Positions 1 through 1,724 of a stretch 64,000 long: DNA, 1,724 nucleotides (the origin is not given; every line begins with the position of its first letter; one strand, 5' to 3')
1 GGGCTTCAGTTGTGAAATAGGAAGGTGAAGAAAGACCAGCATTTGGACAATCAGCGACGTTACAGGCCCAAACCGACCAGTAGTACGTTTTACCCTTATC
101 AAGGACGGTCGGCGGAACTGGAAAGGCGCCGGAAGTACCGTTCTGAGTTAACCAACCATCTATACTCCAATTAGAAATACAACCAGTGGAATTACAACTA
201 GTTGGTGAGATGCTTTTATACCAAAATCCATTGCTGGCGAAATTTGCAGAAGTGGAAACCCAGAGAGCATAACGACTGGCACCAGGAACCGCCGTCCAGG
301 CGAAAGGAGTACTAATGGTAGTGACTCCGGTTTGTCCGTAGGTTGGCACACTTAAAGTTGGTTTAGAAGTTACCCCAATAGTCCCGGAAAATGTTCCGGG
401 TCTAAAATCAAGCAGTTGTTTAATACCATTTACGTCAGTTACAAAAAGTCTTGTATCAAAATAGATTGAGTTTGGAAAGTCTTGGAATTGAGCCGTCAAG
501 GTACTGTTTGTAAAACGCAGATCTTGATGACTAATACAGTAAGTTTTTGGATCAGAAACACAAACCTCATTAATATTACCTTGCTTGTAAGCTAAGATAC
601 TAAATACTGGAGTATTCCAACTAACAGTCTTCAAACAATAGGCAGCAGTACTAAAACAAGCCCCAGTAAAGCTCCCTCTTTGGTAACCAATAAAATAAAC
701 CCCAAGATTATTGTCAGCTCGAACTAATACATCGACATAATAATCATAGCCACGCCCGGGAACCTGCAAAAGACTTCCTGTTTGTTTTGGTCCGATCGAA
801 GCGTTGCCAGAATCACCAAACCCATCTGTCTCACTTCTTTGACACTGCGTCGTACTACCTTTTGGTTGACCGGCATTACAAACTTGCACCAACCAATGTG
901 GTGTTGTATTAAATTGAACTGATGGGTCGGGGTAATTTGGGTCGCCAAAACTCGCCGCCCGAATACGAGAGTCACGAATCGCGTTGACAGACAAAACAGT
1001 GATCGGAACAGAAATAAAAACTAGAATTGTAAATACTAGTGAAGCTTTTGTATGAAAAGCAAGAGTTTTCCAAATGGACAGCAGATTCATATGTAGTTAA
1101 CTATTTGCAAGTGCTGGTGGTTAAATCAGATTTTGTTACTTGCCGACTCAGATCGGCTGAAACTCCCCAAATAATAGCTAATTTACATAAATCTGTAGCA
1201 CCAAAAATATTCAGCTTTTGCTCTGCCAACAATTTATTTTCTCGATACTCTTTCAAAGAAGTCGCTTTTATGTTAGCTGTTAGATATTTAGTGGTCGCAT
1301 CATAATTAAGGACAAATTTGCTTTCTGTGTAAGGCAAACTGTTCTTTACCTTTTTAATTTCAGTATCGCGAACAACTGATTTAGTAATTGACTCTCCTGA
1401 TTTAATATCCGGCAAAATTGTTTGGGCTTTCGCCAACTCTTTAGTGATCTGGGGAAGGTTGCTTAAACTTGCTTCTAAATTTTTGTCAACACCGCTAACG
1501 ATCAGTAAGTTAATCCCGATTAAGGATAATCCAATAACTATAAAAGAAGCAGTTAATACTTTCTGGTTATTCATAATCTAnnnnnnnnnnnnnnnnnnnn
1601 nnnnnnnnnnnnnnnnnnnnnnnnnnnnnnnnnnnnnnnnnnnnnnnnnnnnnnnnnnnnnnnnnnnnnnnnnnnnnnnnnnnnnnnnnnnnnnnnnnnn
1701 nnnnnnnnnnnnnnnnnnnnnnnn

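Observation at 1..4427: Tandem giant secreted FN3-repeat proteins ending in an Rpf-like muralytic domain, with homopolymeric Gly/Pro codon tracts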

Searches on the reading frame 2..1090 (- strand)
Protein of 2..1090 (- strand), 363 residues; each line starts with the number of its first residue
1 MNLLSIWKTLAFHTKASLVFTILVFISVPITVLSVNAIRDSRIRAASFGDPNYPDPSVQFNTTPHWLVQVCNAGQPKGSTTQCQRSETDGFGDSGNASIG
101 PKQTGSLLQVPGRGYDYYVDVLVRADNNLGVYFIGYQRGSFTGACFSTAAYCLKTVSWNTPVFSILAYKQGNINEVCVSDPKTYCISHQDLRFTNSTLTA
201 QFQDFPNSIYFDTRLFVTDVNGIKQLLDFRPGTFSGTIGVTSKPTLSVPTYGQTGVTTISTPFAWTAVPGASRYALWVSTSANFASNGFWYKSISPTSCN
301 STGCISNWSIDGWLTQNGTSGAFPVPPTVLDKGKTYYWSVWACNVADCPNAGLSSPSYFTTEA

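Call 4: search_protein_families(library=pfam, proteins=[window:2-1090:-], max_evalue=1)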
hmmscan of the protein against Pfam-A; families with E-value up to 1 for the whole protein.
window:2-1090:- (363 aa): 0 families

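Call 5: search_protein_families(library=ncbifam, proteins=[window:2-1090:-], max_evalue=1)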
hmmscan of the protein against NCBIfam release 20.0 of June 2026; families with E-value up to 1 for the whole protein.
window:2-1090:- (363 aa): 0 families

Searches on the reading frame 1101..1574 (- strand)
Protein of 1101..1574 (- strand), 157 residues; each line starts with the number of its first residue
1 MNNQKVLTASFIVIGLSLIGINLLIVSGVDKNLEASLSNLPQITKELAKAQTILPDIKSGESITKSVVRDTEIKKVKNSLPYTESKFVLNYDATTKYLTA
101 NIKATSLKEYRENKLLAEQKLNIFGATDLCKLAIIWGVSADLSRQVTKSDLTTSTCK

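Call 4: search_protein_families(library=pfam, proteins=[window:1104-1574:-], max_evalue=1)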
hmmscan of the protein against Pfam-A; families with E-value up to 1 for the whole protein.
window:1104-1574:- (157 aa): 0 families

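Call 5: search_protein_families(library=ncbifam, proteins=[window:1104-1574:-], max_evalue=1)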
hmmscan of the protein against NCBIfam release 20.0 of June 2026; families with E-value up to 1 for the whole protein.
window:1104-1574:- (157 aa): 0 families

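Call 77: find_encoding_contigs(protein=window:1101-1574:-, flank=10000, max_places=3)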
Protein window:1101-1574:- (157 aa): 11 contigs read that carry it; 3 places shown.
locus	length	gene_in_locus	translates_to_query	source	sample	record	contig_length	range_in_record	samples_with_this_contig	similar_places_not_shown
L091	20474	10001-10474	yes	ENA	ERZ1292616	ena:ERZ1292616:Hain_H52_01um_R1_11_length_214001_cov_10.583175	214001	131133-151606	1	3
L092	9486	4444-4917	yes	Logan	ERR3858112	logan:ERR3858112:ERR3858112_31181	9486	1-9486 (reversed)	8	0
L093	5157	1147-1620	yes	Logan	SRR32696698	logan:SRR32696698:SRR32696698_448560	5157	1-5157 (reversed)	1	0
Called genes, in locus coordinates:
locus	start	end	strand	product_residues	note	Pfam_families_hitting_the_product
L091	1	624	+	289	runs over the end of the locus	PF01259:SAICAR_synt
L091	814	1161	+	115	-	-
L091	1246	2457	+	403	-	PF00089:Trypsin, PF13365:Trypsin_2, PF00595:PDZ, PF13180:PDZ_2, PF17820:PDZ_6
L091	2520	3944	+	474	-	-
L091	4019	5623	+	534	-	PF07705:CARDB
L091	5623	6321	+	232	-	PF00963:Cohesin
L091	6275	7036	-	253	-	PF17827:PrmC_N, PF06325:PrmA, PF05175:MTS, PF12847:Methyltransf_18 (weak), PF13847:Methyltransf_31, PF02390:Methyltransf_4 (weak), PF09445:Methyltransf_15 (weak), PF13649:Methyltransf_25, +2 more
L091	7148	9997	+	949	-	-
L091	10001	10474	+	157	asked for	-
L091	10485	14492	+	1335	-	-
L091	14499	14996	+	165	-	-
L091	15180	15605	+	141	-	-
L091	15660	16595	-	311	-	PF03462:PCRF, PF00472:RF-1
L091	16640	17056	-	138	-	PF01197:Ribosomal_L31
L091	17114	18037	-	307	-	PF00892:EamA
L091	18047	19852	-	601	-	-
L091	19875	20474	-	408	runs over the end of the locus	PF13393:tRNA-synt_His, PF00587:tRNA-synt_2b (weak), PF13393:tRNA-synt_His, PF03129:HGTP_anticodon, PF12745:HGTP_anticodon2 (weak)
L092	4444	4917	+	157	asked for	-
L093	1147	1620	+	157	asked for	-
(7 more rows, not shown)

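Call 82: find_homologous_proteins(query=A8, max_evalue=0.001)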
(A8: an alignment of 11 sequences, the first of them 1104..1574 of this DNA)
Query A8 (11 sequences) (157 aa, profile of the alignment): 6 proteins with E <= 0.001 among 3863 candidates.
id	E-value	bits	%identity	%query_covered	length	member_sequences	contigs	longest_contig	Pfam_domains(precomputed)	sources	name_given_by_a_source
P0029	5.1e-51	191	99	100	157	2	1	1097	-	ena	-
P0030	1.4e-48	183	82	100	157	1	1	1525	-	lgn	-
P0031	9.8e-33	132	25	34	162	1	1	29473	-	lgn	-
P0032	7.1e-29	119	31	29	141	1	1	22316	-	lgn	-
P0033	3.6e-27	114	27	40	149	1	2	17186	-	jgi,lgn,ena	jgi:hypothetical protein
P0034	1.0e-16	80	30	40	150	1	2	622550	-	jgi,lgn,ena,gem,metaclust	metaclust:\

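Call 91: search_solved_structures(query=A8, max_evalue=10)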
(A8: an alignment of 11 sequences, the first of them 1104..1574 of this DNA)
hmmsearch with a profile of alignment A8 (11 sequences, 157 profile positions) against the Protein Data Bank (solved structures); distinct sequences matched with E-value up to 10: 6.
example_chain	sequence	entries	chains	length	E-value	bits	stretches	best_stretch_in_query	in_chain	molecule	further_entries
9gpi_D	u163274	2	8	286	0.0058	20.2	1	54-140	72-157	dTDP-4-dehydrorhamnose reductase, putative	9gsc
8dp8_B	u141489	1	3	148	0.92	13.1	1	121-151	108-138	AvrM14-A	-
9uas_F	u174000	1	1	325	1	12.9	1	3-97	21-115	PsaF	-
9vfj_F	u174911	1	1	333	1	12.9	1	3-97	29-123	Photosystem I reaction center subunit III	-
9rbf_8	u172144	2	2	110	1.9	12.1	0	5-55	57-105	Protein-export membrane protein SecG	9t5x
5mg3_G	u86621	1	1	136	3.3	11.3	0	5-55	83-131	Protein-export membrane protein SecG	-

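Call 92: search_protein_families(library=phrogs, proteins=[window:1104-1574:-, L091:14499-14993:+], max_evalue=0.1)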
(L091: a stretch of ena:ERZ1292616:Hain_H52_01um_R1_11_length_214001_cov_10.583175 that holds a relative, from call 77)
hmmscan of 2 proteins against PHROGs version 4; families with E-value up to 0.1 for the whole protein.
window:1104-1574:- (157 aa): 1 family
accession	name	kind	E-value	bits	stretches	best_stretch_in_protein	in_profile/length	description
phrog_29452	-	unknown function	0.075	14.4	0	70-133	5-66/82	-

L091:14499-14993:+ (165 aa): 1 family
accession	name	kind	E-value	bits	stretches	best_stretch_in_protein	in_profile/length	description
phrog_5344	-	unknown function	0.03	14.9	1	4-55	73-124/141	-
